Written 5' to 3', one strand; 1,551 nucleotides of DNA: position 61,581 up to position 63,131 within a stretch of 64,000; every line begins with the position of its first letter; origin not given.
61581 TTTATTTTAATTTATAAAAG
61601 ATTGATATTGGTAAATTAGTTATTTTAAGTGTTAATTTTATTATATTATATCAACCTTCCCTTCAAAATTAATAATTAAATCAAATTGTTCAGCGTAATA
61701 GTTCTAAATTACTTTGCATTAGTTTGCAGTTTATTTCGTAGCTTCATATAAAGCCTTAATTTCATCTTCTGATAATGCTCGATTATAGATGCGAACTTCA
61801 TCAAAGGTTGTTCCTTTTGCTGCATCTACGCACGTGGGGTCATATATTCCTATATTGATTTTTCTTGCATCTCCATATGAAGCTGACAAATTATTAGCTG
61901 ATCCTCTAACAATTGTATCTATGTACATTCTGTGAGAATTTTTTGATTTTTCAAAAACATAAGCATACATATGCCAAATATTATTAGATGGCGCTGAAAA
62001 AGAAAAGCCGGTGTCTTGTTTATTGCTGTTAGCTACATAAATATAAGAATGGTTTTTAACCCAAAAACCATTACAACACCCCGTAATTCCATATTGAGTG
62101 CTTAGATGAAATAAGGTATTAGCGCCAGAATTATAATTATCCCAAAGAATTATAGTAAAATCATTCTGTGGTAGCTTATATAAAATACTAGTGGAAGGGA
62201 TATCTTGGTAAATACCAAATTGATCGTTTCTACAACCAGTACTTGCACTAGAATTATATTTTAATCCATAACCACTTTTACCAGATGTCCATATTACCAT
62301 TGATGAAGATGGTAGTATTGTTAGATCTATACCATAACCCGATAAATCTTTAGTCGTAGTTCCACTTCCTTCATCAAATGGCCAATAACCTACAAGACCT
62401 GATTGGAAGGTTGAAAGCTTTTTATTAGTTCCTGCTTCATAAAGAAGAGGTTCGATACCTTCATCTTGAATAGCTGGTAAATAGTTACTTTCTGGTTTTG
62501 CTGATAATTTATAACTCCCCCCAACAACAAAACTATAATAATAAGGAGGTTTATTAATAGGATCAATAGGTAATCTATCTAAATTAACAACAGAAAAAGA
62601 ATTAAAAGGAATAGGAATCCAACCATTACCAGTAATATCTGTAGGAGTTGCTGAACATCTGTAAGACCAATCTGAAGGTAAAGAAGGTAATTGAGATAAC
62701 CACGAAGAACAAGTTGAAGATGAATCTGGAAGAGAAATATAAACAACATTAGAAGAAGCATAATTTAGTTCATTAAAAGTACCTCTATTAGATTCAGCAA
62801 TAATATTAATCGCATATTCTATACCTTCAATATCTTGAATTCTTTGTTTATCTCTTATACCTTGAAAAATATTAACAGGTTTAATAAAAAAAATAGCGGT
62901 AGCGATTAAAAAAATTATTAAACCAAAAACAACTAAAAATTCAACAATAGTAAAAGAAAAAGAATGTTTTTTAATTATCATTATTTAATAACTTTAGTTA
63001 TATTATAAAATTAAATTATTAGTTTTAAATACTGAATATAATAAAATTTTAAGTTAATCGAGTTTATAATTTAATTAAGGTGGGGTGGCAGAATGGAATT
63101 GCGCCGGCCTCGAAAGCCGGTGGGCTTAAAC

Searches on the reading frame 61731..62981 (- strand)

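Call 68: search_protein_families(library=pfam, proteins=[window:61731-62981:-], max_evalue=0.00001)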
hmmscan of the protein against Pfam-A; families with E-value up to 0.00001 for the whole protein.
window:61731-62981:- (416 aa): 1 family
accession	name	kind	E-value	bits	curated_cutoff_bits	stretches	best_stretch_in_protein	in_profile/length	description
PF13385.13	Laminin_G_3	-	2.6e-11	44.3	27.6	1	270-409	14-151/151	Concanavalin A-like lectin/glucanases superfamily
